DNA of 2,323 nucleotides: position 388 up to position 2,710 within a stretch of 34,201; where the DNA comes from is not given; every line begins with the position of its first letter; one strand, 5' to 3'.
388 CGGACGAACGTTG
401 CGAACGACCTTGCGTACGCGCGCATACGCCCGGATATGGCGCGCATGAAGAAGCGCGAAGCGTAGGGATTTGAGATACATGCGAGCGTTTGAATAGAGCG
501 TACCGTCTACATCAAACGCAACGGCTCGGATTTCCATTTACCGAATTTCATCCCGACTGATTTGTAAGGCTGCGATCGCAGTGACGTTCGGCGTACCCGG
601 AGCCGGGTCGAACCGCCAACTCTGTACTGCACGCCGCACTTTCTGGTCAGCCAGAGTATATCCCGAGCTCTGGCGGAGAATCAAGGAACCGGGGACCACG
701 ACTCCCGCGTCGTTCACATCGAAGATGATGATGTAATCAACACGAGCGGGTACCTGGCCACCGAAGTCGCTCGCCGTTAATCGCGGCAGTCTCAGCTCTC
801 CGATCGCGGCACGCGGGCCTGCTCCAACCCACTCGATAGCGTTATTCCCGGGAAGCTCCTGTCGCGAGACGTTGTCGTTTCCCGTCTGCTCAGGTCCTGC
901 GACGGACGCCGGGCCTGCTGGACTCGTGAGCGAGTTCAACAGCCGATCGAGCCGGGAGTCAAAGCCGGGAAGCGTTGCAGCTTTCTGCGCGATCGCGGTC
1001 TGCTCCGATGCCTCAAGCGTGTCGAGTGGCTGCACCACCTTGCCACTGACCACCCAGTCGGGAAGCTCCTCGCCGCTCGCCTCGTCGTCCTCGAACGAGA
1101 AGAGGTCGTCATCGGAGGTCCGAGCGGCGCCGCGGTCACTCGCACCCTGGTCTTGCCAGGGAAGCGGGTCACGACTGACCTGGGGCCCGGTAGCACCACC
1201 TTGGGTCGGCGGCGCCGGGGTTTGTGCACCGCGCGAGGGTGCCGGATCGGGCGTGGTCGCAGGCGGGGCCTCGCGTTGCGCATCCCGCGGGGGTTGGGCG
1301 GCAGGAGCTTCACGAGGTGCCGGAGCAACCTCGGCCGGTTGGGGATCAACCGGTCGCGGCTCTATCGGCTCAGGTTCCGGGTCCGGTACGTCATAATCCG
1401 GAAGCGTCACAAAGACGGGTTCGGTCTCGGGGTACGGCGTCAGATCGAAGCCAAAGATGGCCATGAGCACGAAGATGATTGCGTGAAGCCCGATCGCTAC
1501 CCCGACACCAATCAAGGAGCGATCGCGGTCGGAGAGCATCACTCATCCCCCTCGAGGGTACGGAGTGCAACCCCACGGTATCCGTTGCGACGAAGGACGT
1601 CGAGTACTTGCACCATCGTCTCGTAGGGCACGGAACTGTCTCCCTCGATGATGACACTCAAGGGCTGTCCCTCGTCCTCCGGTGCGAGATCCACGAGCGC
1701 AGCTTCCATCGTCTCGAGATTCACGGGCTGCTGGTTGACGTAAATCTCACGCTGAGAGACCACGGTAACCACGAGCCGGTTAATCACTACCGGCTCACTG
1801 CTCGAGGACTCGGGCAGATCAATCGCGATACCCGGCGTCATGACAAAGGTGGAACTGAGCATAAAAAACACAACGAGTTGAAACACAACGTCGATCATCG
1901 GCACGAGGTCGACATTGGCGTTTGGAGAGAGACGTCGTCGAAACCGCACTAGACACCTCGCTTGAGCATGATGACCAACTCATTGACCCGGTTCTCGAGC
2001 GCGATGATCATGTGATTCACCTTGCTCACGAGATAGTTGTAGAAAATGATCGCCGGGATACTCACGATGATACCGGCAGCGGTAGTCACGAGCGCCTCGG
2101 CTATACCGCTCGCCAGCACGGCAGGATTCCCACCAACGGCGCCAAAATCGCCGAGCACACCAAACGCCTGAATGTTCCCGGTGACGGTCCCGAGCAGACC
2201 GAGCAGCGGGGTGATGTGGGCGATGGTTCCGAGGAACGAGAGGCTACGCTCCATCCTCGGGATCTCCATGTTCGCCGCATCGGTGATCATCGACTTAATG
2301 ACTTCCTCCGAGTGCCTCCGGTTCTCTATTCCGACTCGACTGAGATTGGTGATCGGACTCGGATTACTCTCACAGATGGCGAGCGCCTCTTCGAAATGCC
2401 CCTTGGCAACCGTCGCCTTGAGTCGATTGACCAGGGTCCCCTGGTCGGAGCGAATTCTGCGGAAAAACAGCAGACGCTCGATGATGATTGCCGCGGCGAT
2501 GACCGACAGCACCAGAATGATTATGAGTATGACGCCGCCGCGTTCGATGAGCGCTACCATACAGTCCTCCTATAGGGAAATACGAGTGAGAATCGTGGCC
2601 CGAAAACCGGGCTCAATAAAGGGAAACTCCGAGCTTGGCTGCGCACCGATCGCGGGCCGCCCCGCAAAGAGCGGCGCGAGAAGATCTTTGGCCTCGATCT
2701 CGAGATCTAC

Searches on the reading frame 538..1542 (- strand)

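Call 8: search_protein_families(library=pfam, proteins=[window:538-1542:-], max_evalue=0.001)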
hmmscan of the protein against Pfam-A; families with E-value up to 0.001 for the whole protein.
window:538-1542:- (334 aa): 0 families

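Call 74: search_protein_families(library=ncbifam, proteins=[window:538-1542:-], max_evalue=0.001)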
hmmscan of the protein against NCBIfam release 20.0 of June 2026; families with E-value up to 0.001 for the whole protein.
window:538-1542:- (334 aa): 1 family
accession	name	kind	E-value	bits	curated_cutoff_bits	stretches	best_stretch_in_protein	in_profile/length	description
TIGR01352.1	tonB_Cterm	subfamily_domain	4.8e-05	23.6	27.1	1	272-316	18-60/76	TonB family protein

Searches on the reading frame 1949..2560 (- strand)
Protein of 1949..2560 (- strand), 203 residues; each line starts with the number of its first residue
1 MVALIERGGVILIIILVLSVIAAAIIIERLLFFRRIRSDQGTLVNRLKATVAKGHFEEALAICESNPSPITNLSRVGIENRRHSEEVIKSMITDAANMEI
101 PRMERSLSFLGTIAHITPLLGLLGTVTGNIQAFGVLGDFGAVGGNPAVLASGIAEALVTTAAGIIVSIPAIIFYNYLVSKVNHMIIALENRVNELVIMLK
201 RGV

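Call 8: search_protein_families(library=pfam, proteins=[window:1949-2560:-], max_evalue=0.001)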
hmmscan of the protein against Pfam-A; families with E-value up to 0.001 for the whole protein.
window:1949-2560:- (203 aa): 1 family
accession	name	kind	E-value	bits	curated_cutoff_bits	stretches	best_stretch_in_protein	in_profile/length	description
PF01618.21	MotA_ExbB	-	3.9e-32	111.1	22.9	1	69-189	5-126/127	MotA/TolQ/ExbB proton channel family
